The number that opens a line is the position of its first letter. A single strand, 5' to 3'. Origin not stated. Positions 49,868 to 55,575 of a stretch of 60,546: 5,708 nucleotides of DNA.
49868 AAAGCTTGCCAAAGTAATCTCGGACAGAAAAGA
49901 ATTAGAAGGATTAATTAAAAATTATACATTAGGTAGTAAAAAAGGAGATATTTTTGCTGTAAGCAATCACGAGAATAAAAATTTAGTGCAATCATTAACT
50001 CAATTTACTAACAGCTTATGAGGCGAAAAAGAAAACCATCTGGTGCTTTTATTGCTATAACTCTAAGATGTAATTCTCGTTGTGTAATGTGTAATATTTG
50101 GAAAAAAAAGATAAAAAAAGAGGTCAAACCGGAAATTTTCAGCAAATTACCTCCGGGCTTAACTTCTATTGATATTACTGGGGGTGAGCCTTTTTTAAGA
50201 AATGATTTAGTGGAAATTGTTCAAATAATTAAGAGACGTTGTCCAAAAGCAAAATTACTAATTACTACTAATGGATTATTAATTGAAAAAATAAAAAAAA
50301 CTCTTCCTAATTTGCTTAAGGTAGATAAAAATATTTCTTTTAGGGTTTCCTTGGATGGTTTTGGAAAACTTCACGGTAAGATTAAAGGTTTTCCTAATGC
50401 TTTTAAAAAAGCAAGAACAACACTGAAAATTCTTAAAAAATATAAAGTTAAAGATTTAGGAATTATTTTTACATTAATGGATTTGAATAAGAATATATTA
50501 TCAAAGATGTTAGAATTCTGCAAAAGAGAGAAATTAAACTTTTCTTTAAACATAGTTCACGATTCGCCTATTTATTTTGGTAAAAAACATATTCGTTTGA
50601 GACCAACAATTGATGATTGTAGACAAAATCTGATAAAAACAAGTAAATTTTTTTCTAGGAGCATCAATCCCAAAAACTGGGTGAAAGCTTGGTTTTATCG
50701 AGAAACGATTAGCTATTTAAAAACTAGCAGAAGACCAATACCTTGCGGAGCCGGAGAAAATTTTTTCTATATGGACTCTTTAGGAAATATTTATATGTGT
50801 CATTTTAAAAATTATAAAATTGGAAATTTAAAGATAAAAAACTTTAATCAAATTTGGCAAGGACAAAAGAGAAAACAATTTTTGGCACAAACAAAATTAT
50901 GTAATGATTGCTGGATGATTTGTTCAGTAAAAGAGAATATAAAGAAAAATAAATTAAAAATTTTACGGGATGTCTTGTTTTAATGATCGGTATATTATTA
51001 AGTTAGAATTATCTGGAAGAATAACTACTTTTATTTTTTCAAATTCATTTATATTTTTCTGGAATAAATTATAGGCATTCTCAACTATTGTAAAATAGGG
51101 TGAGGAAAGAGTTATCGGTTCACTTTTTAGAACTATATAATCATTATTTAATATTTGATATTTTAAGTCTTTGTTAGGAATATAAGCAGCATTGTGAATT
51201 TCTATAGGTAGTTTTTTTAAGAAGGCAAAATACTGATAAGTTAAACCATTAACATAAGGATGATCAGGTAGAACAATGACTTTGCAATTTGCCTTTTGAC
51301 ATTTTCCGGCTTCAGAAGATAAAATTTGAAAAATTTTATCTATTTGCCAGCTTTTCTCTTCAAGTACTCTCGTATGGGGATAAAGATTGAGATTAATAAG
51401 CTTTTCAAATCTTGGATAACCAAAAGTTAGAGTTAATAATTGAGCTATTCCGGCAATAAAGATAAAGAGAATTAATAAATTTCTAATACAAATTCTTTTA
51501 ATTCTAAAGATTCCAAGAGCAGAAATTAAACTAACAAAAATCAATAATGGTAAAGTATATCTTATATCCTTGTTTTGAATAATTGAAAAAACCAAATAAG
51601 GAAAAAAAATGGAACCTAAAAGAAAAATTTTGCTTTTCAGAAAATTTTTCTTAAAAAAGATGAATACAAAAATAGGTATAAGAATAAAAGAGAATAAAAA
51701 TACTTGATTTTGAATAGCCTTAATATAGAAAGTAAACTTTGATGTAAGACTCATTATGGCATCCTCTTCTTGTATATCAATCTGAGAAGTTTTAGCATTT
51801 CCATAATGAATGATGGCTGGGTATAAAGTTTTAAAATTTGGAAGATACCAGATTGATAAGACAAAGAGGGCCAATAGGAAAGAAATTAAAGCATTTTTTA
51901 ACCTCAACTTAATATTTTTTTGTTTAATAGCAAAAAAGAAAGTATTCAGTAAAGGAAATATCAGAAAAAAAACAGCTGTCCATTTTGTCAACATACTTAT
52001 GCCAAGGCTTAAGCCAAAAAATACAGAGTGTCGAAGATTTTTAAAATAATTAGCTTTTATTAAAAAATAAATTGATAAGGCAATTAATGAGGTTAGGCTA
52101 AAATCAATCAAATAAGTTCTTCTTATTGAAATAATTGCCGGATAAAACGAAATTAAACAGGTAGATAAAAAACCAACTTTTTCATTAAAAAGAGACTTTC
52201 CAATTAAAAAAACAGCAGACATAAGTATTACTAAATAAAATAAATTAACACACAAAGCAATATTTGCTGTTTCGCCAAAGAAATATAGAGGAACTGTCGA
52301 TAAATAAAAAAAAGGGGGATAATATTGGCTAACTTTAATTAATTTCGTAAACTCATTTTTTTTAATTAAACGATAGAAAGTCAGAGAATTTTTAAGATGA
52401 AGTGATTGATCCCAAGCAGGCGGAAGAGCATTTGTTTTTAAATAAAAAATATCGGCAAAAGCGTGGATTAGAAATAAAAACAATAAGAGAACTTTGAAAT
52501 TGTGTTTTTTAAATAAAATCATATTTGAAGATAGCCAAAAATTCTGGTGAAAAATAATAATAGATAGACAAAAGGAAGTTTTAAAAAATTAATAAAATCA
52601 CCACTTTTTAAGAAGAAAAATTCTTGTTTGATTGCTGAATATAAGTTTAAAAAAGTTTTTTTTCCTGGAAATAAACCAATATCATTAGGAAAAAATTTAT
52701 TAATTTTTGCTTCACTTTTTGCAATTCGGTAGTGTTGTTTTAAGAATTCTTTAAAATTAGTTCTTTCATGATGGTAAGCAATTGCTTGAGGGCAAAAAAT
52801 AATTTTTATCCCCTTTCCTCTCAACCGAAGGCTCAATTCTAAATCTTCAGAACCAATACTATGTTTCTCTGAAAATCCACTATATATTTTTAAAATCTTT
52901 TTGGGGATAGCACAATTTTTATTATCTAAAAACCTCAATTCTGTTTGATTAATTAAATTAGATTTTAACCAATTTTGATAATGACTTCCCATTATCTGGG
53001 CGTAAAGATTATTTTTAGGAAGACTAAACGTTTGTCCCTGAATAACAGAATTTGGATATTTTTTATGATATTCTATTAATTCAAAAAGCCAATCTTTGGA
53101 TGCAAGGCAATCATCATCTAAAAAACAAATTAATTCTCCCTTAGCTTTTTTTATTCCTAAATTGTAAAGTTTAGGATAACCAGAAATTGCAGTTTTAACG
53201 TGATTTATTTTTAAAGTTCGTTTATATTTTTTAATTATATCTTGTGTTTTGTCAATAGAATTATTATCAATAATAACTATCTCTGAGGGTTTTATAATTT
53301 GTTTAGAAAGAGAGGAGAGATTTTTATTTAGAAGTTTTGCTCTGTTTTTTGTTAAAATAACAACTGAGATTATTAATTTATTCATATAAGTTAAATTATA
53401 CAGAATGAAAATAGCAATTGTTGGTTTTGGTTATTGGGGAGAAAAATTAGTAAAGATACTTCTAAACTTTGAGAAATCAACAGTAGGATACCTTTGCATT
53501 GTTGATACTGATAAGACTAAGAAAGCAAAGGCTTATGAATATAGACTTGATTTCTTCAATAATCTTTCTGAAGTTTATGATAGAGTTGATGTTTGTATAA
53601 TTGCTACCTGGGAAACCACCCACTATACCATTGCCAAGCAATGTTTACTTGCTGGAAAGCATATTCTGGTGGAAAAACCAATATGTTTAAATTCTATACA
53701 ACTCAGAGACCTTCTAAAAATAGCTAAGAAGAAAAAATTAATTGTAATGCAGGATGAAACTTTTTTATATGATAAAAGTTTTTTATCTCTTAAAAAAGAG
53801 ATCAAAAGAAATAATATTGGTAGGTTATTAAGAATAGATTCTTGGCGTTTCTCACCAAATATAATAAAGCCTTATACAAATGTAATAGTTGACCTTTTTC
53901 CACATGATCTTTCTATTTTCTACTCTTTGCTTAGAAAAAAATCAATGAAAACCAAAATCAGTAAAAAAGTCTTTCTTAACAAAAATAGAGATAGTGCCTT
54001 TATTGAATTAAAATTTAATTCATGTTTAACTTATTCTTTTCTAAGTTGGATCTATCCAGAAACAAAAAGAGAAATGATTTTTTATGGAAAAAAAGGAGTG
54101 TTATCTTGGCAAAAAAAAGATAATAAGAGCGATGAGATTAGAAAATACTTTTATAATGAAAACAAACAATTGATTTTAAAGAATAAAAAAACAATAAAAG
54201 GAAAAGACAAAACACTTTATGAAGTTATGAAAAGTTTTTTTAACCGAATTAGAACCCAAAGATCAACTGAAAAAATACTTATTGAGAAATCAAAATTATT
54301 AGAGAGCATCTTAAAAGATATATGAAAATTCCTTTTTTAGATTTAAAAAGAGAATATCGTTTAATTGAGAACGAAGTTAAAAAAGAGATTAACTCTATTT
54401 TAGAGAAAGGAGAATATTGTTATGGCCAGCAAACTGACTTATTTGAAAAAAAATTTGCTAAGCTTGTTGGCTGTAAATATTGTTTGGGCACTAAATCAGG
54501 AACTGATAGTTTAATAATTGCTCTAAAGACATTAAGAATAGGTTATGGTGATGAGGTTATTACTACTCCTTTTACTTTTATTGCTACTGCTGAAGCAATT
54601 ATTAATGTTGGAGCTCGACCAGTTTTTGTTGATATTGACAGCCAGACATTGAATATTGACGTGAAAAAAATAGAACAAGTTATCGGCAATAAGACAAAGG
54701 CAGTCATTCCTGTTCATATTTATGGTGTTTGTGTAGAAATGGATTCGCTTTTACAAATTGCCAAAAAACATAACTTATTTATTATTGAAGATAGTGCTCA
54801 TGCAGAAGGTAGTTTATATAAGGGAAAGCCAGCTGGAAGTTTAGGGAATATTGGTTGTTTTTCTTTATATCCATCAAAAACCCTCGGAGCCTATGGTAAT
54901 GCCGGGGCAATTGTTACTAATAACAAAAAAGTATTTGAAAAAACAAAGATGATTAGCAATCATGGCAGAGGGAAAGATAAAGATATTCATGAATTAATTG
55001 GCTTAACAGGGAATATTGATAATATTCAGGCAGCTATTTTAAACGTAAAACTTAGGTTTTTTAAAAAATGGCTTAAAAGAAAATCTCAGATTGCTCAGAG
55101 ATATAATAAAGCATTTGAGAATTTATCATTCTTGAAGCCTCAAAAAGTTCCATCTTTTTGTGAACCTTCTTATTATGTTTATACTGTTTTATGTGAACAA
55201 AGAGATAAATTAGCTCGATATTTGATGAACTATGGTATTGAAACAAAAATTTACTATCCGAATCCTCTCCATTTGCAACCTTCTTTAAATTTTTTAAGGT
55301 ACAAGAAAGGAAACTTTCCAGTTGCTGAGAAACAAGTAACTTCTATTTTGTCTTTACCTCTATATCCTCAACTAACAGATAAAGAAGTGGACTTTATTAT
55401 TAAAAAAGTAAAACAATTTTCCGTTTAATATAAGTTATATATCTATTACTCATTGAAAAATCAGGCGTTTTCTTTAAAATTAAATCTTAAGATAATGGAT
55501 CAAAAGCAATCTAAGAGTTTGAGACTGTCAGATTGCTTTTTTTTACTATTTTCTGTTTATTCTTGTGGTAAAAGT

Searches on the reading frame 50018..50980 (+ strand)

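Call 64: search_protein_families(library=pfam, proteins=[window:50018-50980:+], max_evalue=0.00001)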
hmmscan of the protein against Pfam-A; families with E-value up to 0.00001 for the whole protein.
window:50018-50980:+ (321 aa): 3 families
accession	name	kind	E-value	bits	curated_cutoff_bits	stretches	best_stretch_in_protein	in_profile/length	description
PF04055.27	Radical_SAM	-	6.5e-13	49.6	29.5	1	14-166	3-164/166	Radical SAM superfamily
PF13186.11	SPASM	-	2.5e-08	34.5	21.5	1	243-299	1-67/67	Iron-sulfur cluster-binding domain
PF13353.11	Fer4_12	-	1.3e-06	29.2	22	1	21-99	21-105/137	4Fe-4S single cluster domain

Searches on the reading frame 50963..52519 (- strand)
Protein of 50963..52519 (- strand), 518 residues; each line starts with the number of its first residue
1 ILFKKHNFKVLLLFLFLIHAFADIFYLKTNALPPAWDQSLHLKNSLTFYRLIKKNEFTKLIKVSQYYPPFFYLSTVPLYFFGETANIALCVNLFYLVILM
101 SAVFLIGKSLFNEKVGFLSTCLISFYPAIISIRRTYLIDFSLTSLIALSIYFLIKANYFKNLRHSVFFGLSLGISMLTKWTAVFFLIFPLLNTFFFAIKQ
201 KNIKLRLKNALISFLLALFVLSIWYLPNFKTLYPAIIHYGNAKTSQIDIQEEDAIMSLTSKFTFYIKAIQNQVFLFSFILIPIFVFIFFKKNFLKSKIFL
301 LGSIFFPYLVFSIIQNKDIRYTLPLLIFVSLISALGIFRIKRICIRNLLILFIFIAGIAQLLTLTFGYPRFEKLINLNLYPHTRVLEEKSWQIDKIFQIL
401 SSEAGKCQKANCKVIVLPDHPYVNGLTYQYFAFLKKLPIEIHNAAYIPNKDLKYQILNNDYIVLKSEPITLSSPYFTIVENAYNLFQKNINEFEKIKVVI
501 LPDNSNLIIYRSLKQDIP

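Call 64: search_protein_families(library=pfam, proteins=[window:50963-52519:-], max_evalue=0.00001)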
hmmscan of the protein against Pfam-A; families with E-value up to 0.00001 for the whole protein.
window:50963-52519:- (518 aa): 2 families
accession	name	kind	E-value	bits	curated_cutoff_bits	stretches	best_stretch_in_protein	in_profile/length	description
PF13231.12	PMT_2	-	5.4e-10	40.2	26.1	1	70-224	6-160/160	Dolichyl-phosphate-mannose-protein mannosyltransferase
PF02366.24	PMT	-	2.1e-08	34.5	22.7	1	60-230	56-237/245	Dolichyl-phosphate-mannose-protein mannosyltransferase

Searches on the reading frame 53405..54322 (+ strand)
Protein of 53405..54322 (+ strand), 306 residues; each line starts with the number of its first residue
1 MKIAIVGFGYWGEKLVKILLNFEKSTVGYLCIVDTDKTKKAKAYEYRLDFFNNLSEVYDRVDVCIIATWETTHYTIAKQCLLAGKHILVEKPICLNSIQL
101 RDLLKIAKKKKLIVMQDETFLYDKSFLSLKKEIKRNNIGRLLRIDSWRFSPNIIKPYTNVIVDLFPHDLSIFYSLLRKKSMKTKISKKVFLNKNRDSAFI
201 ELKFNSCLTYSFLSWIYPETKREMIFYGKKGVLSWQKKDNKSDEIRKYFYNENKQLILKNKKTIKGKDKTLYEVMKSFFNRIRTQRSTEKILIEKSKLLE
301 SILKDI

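Call 64: search_protein_families(library=pfam, proteins=[window:53405-54322:+], max_evalue=0.00001)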
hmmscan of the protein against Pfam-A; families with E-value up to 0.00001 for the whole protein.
window:53405-54322:+ (306 aa): 1 family
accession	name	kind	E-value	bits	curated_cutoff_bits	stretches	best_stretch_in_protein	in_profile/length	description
PF01408.29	GFO_IDH_MocA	-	1.8e-21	77.5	24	1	1-115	1-117/120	Oxidoreductase family, NAD-binding Rossmann fold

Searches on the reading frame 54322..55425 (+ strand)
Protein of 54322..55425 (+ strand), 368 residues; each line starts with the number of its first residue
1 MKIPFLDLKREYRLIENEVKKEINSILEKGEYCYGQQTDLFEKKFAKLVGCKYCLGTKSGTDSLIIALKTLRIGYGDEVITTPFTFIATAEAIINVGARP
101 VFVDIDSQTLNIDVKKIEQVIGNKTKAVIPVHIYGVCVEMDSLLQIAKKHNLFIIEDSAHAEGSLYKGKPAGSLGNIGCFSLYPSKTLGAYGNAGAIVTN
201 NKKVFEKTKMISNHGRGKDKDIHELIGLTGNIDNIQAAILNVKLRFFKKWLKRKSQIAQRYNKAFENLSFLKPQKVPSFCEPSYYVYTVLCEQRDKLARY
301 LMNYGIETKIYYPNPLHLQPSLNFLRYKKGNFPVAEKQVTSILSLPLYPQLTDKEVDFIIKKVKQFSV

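Call 64: search_protein_families(library=pfam, proteins=[window:54322-55425:+], max_evalue=0.00001)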
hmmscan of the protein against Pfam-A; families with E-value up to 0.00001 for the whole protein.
window:54322-55425:+ (368 aa): 3 families
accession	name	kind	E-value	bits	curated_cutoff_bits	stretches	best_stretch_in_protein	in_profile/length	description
PF01041.23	DegT_DnrJ_EryC1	-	2.9e-111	372.6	19.8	1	15-363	3-359/360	DegT/DnrJ/EryC1/StrS aminotransferase family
PF00155.27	Aminotran_1_2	-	1.8e-08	34.4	19.7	1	29-215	32-248/361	Aminotransferase class I and II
PF01053.26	Cys_Met_Meta_PP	-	1.7e-06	27.3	27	1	37-166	53-182/381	Cys/Met metabolism PLP-dependent enzyme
